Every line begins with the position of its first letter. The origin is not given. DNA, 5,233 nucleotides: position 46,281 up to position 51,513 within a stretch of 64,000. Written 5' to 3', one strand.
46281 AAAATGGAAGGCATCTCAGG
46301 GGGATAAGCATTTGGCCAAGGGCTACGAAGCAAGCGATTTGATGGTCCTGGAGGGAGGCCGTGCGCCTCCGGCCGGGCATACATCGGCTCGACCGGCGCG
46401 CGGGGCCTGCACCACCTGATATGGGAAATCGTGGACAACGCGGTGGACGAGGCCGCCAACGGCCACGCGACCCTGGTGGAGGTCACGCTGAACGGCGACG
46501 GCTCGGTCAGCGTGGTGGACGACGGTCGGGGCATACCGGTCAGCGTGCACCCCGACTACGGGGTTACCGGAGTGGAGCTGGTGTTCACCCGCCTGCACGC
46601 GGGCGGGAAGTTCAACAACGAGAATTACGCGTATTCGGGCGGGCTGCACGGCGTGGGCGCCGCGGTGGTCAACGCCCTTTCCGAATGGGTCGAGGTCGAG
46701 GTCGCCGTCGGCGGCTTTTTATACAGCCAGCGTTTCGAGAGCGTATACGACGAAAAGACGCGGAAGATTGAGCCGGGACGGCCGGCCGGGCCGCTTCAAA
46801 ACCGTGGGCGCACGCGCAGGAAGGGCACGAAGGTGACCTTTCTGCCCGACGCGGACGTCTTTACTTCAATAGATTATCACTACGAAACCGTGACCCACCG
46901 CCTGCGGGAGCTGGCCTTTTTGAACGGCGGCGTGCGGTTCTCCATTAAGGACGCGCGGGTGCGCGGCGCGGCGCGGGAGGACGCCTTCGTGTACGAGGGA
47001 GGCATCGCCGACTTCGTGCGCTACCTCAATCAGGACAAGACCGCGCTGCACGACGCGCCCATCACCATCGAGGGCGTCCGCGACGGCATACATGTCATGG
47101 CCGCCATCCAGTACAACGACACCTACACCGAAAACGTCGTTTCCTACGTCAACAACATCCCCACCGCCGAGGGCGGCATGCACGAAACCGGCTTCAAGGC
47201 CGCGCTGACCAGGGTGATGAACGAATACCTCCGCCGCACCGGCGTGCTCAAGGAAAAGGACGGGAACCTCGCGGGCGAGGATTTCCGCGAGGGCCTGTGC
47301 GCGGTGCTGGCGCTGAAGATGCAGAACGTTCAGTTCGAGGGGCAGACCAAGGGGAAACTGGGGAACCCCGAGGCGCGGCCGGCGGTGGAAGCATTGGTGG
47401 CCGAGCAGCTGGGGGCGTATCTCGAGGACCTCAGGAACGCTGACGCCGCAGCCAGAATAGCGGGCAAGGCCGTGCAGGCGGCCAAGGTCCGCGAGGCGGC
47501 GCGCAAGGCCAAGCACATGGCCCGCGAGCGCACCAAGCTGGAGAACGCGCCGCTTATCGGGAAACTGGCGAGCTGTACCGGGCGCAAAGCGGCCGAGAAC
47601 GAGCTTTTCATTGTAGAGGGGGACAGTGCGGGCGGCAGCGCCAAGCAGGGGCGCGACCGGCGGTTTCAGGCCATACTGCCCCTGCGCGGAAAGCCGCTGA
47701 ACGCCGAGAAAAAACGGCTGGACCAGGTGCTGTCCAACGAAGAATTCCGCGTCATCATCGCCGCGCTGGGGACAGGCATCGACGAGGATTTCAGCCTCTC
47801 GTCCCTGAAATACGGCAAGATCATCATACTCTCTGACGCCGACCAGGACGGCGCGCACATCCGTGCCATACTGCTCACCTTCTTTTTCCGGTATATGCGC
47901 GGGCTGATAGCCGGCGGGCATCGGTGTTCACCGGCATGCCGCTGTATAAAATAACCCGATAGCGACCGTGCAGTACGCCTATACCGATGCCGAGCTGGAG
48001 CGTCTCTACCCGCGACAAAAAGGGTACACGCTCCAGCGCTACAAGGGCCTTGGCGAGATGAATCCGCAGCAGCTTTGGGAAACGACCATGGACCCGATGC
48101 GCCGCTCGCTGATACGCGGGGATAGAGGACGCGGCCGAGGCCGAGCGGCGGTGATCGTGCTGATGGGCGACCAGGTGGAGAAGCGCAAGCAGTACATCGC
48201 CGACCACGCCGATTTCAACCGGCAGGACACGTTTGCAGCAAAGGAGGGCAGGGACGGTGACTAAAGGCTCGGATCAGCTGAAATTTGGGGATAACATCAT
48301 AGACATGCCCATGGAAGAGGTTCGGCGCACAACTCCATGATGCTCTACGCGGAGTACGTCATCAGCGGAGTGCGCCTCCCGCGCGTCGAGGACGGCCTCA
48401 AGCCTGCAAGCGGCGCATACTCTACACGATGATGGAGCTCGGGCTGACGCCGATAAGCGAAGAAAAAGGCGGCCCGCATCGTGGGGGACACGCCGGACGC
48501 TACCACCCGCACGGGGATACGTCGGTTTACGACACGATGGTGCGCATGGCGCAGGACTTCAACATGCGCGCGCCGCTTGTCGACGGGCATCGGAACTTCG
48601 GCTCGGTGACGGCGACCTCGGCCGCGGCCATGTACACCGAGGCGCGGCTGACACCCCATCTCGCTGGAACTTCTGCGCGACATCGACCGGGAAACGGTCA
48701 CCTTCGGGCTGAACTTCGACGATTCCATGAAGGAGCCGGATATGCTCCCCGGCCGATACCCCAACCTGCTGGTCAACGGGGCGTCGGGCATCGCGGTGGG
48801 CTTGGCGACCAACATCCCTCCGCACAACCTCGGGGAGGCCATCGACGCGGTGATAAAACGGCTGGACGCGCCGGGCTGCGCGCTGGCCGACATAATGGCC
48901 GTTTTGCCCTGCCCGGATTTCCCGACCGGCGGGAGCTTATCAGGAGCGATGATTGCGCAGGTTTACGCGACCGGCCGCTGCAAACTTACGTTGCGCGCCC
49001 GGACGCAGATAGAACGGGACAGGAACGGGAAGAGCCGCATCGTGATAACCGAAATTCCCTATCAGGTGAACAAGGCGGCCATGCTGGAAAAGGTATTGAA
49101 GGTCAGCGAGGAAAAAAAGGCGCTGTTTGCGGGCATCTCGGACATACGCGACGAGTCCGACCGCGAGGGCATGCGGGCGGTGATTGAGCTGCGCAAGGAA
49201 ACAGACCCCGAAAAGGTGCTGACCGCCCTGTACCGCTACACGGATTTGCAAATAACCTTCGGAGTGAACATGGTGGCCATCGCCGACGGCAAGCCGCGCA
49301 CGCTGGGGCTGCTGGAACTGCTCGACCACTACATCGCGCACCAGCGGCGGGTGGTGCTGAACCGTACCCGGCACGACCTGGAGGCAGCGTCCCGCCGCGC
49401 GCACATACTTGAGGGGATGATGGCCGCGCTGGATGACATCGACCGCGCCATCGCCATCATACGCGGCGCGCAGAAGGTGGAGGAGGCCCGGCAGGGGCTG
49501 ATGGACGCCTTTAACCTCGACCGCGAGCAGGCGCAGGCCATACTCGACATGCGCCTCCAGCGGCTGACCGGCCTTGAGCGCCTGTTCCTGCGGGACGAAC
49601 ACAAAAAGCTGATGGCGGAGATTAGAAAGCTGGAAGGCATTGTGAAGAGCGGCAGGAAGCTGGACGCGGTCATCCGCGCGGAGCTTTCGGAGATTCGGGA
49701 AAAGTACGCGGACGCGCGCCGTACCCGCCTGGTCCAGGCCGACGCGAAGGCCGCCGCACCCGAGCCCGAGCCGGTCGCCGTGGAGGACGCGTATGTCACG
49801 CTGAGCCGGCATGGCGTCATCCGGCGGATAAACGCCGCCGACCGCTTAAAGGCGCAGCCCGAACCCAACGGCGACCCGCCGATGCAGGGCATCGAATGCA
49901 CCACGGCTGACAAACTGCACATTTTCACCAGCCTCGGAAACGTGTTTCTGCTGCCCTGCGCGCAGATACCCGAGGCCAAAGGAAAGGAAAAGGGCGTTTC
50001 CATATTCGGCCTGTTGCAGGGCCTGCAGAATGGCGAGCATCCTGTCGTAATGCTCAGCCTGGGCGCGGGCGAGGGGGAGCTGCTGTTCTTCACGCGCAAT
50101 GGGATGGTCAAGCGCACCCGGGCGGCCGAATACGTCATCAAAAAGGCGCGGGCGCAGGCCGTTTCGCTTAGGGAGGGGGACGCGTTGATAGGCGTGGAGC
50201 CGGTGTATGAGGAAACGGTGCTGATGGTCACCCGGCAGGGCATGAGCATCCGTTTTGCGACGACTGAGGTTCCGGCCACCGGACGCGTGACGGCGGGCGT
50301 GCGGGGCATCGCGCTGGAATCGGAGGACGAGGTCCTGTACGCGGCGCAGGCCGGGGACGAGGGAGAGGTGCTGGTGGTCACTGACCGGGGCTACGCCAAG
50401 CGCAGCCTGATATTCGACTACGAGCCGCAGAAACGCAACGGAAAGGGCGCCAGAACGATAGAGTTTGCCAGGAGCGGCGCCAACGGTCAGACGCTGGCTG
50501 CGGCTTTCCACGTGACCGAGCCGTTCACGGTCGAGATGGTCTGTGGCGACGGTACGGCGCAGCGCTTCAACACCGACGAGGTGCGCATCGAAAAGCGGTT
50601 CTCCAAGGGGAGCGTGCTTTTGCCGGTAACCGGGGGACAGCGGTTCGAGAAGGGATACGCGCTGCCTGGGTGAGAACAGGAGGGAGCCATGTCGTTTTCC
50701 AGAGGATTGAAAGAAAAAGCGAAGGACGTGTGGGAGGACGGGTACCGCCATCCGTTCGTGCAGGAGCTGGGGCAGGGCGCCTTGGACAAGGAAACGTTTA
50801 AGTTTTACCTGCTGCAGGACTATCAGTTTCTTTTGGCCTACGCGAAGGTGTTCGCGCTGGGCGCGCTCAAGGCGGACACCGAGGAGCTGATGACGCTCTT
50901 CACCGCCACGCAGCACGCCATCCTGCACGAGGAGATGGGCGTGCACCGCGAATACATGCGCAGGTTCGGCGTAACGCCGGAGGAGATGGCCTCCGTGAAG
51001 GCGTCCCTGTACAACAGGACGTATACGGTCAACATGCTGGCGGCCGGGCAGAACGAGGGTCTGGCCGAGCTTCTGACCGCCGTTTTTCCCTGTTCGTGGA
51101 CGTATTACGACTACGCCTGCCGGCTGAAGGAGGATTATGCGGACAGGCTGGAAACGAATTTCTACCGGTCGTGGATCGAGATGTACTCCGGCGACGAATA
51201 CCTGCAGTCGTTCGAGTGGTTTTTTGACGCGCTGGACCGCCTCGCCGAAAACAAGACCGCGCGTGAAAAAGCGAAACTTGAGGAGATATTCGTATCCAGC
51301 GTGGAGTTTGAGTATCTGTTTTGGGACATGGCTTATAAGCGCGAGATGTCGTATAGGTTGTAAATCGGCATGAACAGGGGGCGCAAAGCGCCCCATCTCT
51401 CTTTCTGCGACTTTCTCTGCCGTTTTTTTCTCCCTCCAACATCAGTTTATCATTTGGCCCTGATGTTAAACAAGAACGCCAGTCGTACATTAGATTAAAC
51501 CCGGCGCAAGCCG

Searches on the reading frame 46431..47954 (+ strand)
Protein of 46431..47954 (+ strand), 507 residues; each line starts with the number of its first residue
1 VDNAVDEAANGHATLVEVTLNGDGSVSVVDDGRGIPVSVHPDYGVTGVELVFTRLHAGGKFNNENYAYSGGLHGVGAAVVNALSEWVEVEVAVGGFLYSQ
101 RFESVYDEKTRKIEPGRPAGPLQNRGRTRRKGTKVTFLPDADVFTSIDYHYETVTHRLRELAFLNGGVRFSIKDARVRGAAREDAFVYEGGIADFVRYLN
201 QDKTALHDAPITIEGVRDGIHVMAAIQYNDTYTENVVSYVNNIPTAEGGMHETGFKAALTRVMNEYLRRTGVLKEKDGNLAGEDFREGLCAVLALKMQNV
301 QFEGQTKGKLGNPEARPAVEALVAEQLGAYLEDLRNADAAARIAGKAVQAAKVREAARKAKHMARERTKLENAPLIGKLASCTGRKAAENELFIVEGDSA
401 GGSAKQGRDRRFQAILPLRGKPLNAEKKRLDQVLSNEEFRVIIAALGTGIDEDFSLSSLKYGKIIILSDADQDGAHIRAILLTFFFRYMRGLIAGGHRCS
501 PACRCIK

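Call 50: search_protein_families(library=pfam, proteins=[window:46431-47954:+])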
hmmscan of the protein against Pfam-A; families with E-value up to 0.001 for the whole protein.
window:46431-47954:+ (507 aa): 3 families
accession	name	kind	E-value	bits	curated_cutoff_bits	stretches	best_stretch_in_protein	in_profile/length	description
PF00204.31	DNA_gyraseB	-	5.1e-56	189.3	27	1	191-362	1-172/173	DNA gyrase B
PF01751.28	Toprim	-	2.3e-15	57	23.1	1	391-490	1-85/96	Toprim domain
PF02518.31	HATPase_c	-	1.3e-11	45.4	26.4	1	1-140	14-108/111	Histidine kinase-, DNA gyrase B-, and HSP90-like ATPase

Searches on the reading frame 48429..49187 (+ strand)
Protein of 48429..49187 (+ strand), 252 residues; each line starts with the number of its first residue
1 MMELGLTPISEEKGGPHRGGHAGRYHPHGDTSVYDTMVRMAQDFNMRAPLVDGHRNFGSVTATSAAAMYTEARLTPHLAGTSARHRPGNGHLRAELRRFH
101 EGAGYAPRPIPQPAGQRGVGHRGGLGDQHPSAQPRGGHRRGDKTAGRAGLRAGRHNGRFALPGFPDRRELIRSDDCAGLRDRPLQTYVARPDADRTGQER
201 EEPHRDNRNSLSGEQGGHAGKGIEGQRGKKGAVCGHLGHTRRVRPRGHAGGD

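Call 54: search_protein_families(library=pfam, proteins=[window:48429-49187:+])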
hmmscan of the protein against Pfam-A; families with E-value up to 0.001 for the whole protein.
window:48429-49187:+ (252 aa): 1 family
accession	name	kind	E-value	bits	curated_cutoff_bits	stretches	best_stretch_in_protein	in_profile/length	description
PF00521.26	DNA_topoisoIV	-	1.9e-20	73.6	31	1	19-76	39-98/432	DNA gyrase/topoisomerase IV, subunit A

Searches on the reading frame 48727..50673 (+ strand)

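Call 18: search_protein_families(library=pfam, proteins=[window:48727-50673:+])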
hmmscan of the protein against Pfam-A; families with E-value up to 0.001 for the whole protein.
window:48727-50673:+ (648 aa): 2 families
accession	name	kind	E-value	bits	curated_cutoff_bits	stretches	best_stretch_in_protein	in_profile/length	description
PF00521.26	DNA_topoisoIV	-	2.4e-83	280.9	31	1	1-320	122-431/432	DNA gyrase/topoisomerase IV, subunit A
PF03989.18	DNA_gyraseA_C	-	1.2e-30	105.1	27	3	497-539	2-44/48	DNA gyrase C-terminal domain, beta-propeller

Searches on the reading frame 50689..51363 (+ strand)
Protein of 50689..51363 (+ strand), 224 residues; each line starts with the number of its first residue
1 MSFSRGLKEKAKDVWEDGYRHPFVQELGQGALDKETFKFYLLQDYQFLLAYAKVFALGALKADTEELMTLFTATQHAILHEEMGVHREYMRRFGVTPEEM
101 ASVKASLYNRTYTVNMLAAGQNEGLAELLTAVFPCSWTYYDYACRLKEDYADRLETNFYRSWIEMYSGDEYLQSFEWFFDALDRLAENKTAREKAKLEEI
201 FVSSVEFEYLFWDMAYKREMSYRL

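Call 54: search_protein_families(library=pfam, proteins=[window:50689-51363:+])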
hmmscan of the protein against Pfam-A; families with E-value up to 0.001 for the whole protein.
window:50689-51363:+ (224 aa): 1 family
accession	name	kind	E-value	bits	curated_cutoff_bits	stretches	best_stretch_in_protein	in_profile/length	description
PF03070.21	TENA_THI-4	-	3.2e-46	158.2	22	1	10-217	3-209/210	TENA/THI-4/PQQC family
